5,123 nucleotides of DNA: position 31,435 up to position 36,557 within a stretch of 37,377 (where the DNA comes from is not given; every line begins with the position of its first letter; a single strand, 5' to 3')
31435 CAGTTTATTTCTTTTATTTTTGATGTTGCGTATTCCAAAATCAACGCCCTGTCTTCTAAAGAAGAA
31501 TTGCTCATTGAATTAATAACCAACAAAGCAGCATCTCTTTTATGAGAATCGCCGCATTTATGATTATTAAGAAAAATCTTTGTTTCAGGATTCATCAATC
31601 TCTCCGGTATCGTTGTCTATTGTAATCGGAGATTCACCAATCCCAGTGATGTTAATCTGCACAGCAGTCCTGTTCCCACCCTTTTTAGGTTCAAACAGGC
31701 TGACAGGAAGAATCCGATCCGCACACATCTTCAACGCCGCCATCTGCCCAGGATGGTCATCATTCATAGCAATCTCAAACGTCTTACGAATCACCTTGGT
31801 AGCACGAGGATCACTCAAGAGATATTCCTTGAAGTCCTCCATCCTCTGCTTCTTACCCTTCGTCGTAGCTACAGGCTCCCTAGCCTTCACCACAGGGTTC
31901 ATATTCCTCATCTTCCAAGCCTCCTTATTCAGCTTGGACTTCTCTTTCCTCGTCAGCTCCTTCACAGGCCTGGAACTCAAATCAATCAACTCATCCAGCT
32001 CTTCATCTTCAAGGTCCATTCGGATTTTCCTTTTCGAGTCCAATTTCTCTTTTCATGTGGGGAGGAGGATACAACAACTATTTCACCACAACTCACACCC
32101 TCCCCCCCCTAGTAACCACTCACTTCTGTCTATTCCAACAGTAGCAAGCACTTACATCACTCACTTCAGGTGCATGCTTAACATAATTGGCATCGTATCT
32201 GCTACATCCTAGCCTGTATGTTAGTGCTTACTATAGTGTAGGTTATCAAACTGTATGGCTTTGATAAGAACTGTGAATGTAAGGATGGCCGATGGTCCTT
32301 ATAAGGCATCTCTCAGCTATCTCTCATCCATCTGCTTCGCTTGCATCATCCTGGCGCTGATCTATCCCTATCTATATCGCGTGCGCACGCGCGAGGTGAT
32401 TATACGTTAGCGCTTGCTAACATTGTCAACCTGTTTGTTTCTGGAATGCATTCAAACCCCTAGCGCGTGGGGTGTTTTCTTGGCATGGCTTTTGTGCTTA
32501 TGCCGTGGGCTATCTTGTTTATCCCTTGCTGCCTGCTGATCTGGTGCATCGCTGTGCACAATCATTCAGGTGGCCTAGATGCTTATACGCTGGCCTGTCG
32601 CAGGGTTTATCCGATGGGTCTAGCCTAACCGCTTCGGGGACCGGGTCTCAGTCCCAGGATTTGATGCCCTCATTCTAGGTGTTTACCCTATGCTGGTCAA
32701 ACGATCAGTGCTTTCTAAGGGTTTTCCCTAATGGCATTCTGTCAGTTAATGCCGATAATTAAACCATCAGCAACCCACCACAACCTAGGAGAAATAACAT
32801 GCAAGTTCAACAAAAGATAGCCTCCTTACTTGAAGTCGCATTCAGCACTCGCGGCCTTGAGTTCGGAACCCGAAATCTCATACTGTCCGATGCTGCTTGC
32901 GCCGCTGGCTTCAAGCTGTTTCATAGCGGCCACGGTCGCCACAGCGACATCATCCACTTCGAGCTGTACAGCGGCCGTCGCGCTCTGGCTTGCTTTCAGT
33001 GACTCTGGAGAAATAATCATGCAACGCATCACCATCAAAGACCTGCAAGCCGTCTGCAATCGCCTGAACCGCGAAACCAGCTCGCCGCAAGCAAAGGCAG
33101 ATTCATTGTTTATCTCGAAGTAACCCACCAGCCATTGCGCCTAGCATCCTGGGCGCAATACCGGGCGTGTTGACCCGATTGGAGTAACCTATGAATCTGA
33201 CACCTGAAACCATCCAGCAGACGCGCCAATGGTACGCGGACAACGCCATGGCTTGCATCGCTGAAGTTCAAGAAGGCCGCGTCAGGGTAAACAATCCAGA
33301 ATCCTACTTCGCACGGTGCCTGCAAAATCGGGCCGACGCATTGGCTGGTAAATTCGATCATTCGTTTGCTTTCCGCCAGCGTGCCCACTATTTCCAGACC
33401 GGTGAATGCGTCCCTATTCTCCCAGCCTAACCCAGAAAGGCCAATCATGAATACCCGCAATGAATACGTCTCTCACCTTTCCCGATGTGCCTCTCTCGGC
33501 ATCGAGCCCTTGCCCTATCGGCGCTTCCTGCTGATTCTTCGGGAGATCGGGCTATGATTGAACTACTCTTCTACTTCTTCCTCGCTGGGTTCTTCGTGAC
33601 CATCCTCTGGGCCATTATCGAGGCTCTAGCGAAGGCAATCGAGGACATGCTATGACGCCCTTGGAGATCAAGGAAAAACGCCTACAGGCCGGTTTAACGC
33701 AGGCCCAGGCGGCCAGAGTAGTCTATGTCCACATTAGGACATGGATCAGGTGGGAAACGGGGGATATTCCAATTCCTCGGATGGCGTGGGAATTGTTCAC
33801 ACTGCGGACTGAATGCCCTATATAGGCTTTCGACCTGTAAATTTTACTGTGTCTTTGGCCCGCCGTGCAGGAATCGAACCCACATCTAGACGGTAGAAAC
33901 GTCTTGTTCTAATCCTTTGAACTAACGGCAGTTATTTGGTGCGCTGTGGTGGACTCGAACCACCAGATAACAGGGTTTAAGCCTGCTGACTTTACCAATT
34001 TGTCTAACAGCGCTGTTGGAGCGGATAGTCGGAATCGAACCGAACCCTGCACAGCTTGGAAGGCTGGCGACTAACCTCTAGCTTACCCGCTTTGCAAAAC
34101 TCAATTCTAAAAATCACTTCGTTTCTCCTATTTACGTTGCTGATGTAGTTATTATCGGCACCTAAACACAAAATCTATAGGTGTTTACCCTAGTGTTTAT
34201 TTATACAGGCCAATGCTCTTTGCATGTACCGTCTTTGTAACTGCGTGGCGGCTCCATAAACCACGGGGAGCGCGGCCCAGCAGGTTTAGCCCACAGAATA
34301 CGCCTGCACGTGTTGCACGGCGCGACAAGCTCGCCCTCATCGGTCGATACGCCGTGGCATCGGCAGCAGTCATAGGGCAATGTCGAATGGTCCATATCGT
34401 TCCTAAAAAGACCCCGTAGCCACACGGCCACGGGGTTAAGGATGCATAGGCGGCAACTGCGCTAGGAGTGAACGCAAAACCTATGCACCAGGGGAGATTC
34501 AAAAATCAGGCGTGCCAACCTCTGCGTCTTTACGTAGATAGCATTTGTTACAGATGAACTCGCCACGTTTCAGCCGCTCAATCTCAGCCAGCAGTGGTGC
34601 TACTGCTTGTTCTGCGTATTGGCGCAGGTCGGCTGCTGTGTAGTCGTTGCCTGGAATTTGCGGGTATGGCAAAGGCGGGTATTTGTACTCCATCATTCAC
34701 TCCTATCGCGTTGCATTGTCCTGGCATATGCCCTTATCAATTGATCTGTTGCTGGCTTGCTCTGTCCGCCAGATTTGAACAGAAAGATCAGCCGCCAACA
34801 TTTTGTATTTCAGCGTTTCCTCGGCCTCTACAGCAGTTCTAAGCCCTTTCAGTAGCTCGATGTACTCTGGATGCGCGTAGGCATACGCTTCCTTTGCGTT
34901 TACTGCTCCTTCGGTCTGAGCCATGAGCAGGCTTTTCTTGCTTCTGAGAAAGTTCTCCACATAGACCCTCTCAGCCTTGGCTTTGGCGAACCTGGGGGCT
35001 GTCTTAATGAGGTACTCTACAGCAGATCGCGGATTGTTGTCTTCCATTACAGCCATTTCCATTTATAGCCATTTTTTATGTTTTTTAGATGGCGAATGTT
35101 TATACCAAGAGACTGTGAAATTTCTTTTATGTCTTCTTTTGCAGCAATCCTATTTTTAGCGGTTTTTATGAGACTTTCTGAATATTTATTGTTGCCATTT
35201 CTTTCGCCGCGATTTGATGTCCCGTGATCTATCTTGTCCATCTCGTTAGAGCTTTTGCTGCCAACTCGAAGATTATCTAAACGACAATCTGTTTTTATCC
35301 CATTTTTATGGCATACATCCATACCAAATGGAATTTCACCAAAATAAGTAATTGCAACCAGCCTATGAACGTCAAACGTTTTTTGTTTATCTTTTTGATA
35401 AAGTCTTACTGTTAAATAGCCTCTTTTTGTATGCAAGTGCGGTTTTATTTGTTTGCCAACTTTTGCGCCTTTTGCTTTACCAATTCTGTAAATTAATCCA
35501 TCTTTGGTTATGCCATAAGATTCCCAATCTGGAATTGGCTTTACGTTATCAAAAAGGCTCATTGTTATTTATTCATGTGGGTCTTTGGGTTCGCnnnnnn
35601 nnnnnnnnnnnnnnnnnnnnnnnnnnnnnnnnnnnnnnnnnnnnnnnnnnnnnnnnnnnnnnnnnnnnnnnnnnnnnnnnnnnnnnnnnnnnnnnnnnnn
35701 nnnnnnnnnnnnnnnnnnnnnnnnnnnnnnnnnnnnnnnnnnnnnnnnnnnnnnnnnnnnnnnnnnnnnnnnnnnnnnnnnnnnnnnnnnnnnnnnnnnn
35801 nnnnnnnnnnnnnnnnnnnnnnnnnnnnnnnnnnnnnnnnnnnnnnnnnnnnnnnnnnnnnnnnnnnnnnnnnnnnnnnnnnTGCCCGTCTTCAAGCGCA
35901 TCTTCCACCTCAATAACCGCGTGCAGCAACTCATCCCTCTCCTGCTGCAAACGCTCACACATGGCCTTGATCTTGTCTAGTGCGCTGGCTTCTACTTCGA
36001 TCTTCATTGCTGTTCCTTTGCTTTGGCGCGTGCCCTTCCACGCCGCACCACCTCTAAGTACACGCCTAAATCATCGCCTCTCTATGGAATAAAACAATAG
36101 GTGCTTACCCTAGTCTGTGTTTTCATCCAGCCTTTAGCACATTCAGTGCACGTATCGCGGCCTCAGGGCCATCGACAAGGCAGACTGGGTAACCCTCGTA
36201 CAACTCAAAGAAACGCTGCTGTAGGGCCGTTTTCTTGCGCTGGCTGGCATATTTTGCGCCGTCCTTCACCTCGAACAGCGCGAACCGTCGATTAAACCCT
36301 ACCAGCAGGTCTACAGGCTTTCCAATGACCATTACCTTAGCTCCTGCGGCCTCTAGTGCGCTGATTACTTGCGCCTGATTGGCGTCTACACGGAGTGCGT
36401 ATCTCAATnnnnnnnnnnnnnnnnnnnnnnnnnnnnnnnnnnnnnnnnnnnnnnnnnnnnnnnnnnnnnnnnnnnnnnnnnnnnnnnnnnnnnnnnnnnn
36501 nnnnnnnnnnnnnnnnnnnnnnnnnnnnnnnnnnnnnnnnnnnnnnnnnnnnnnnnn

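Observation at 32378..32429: Late-operon promoter candidate with perfect -35/-10 hexamers, a 19-bp spacer and a centred dyad: MerR-type geometry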

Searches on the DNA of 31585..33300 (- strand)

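Call 4: search_dna_similar(query=window:31900-33300:-, collection=phages, mode=distant, max_rows=30)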
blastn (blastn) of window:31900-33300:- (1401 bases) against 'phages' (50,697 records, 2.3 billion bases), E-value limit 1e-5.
No match.

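Call 23: search_rna_families(source=window, start=31950, end=32900, threshold=evalue, max_evalue=10, show_alignments=2)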
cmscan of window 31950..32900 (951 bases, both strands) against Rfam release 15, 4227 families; matches with E-value up to 10: 4.
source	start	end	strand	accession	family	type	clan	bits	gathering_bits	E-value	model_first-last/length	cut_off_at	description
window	32130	32175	-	RF03875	MIR5272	Gene; miRNA;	-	20.4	64.5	5.1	1-74/74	no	MIR5272 microRNA precursor family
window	32055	32110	-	RF03493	mir-1281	Gene; miRNA;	-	17.1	70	8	1-54/54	no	mir-1281 microRNA precursor family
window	32278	32331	-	RF01124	sR36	Gene; snRNA; snoRNA; CD-box;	-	16.1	55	0.22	1-55/55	no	Small nucleolar RNA sR36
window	31989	32053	-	RF01121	sR38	Gene; snRNA; snoRNA; CD-box;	-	12.3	50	4.3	1-59/59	no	Small nucleolar RNA sR38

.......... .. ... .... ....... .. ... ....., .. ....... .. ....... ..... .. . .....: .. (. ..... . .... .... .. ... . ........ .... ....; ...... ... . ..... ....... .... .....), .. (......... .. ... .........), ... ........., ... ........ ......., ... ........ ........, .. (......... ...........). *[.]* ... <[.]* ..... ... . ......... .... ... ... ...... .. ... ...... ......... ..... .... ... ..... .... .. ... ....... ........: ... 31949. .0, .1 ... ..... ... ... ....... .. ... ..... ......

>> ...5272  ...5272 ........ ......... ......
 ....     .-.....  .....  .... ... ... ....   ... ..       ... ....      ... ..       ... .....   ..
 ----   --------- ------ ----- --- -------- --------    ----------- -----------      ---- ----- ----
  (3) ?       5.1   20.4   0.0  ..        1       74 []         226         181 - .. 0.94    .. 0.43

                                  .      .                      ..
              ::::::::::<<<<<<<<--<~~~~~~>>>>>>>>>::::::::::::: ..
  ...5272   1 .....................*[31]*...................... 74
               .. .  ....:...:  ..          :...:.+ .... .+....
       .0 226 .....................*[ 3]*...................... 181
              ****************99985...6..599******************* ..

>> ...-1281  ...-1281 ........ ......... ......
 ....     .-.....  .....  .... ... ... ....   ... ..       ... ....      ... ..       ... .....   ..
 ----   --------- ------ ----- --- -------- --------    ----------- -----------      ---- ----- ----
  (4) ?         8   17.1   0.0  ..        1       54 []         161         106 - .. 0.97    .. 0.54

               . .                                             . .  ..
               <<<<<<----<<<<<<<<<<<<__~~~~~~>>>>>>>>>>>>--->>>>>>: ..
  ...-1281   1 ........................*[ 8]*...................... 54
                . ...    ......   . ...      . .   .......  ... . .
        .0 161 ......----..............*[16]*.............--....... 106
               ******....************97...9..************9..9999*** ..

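Call 63: search_rna_families(source=L001, start=4150, end=5050, threshold=evalue, max_evalue=1, show_alignments=1)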
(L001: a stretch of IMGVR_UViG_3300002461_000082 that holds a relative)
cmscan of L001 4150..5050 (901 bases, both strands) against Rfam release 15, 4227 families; matches with E-value up to 1: 2.
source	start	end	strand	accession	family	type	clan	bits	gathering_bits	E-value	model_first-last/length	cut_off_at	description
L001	4527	4620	-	RF01280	snoR14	Gene; snRNA; snoRNA; CD-box;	CL00076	18.9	40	0.93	1-84/84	no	Small nucleolar RNA snoR14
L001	4266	4443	-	RF02177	SMCR2_1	Gene; lncRNA;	-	17.9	50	0.98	1-159/159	no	Smith-Magenis syndrome chromosome region, candidate 2 conserved region 1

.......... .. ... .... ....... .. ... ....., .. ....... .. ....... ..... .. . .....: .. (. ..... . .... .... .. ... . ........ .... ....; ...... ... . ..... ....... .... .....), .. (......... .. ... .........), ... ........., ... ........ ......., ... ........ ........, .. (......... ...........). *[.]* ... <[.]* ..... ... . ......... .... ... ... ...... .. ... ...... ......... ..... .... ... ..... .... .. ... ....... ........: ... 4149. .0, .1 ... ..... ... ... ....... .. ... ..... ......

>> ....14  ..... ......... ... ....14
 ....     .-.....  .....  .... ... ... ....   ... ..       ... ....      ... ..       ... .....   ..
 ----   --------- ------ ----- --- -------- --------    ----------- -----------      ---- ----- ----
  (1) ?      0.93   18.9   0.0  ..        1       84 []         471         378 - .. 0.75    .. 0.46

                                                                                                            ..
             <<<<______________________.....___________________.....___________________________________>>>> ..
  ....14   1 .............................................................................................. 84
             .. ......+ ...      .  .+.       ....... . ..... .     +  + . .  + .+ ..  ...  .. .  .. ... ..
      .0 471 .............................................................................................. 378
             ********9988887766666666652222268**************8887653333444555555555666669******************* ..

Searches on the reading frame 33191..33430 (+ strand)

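Call 38: search_protein_families(library=phrogs, max_evalue=0.001, proteins=[window:33191-33430:+])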
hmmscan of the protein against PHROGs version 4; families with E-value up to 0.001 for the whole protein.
window:33191-33430:+ (79 aa): 1 family
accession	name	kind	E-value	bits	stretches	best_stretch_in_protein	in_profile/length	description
phrog_19367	-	unknown function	2.2e-28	99.2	1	2-78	9-85/85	-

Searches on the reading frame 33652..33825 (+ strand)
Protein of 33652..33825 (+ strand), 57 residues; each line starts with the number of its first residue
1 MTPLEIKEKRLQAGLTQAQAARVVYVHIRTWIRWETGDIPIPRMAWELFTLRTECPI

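Call 38: search_protein_families(library=phrogs, max_evalue=0.001, proteins=[window:33652-33825:+])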
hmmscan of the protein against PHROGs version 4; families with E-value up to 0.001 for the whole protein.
window:33652-33825:+ (57 aa): 6 families
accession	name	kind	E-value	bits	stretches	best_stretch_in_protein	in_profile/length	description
phrog_664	-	DNA, RNA and nucleotide metabolism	2.1e-05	25.5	1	1-43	87-129/210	DNA binding protein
phrog_4836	-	transcription regulation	2.5e-05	24.9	1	5-39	79-113/194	CII-like regulator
phrog_6106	-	unknown function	2.7e-05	24.8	1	6-42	15-51/194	-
phrog_3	-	transcription regulation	3.6e-05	24.7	1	2-45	89-129/430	transcriptional repressor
phrog_7950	-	transcription regulation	6.3e-05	24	1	2-36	8-42/68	transcriptional repressor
phrog_14076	-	transcription regulation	0.00018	23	1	1-48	13-63/86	transcriptional regulator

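Call 59: find_homologous_proteins(query=window:33652-33822:+, max_evalue=0.00001)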
Query window:33652-33822:+ (57 aa): 1 proteins with E <= 0.00001 among 1 candidates.
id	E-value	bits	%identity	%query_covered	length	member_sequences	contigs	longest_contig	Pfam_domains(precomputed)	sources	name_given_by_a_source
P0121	3.3e-25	104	89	93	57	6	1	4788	PF01381.29,PF13560.13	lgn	-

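Call 75: search_solved_structures(query=window:33652-33822:+, max_evalue=1, show_alignments=2)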
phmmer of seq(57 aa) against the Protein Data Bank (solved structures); distinct sequences matched with E-value up to 1: 8.
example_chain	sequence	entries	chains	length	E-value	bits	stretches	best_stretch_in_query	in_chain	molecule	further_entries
7xi5_A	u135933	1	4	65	8.4e-10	41.3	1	3-56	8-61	Transcriptional regulator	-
1s4k_A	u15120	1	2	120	0.12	15.7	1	28-42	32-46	putative cytoplasmic protein ydil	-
1r63_A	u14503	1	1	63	0.14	15.6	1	5-49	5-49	REPRESSOR PROTEIN FROM BACTERIOPHAGE 434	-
9vt3_A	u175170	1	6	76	0.16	15.4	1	2-36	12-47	Aca3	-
1per_L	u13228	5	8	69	0.17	15.3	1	5-49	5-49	PROTEIN (434 REPRESSOR) | 434 REPRESSOR | REPRESSOR PROTEIN CI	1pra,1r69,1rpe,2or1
7ezy_A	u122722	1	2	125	0.28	14.6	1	4-43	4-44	anti-CRISPR-associated Aca2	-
1sq8_A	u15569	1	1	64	0.36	14.2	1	5-48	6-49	dh434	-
4pu3_D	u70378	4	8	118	0.59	13.6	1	4-38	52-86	Toxin-antitoxin system antidote transcriptional repressor Xre family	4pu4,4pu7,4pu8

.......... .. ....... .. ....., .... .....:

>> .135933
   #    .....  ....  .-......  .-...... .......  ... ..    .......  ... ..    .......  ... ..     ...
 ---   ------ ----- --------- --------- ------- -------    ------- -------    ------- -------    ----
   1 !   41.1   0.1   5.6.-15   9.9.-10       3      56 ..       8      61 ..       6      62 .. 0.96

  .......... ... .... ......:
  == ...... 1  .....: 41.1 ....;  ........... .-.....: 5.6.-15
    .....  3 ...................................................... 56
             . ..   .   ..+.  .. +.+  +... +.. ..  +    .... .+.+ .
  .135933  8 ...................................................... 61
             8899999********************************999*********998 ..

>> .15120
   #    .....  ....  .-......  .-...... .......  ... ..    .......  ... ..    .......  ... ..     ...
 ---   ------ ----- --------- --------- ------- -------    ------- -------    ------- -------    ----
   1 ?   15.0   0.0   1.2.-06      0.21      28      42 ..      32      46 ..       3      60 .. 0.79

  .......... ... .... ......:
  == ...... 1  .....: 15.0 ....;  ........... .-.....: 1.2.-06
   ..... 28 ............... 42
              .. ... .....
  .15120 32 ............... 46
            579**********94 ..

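Call 98: find_related_loci(query=A7, collection=viral_contigs, flank=8000)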
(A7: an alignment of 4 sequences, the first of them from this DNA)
Query A7 (57 aa) in viral_contigs; peptide patterns used: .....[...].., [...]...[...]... (x = any residue, [..] = any of these).
269 stretches matched a pattern; 56 encode a relative of the query (tblastn E <= 1e-3); 56 distinct loci.
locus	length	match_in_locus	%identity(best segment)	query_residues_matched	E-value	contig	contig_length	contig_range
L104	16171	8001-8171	100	1-57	5e-35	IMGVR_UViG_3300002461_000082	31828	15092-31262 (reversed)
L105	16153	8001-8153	47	2-52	2e-12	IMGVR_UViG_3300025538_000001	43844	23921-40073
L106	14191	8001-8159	49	2-54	3e-12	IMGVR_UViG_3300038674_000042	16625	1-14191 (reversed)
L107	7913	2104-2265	50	2-54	4e-12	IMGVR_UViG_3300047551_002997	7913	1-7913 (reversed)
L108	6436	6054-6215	50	2-54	4e-12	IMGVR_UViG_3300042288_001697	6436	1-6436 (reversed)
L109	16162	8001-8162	50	2-54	1e-11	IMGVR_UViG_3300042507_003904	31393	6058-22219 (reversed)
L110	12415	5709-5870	48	2-54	2e-11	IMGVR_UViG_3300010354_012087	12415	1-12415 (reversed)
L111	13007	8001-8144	50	2-49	2e-11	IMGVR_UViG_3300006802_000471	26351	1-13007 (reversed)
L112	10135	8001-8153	49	2-52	2e-11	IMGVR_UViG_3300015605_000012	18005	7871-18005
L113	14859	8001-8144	50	2-49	2e-11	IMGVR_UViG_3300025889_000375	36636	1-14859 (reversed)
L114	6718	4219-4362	50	2-49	2e-11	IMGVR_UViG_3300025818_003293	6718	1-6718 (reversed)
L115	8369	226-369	50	2-49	4e-11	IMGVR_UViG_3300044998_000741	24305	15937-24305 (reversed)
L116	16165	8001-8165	45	2-56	5e-11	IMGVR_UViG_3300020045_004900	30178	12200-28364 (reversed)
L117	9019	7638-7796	49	2-53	7e-11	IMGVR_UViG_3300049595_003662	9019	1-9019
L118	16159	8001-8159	45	2-54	9e-11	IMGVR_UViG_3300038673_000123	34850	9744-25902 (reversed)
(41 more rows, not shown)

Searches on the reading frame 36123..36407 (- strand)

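Call 38: search_protein_families(library=phrogs, max_evalue=0.001, proteins=[window:36123-36407:-])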
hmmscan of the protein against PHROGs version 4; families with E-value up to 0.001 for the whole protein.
window:36123-36407:- (94 aa): 1 family
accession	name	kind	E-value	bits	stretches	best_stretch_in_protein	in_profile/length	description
phrog_93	-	DNA, RNA and nucleotide metabolism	4.4e-06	26.6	1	11-93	358-443/613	endonuclease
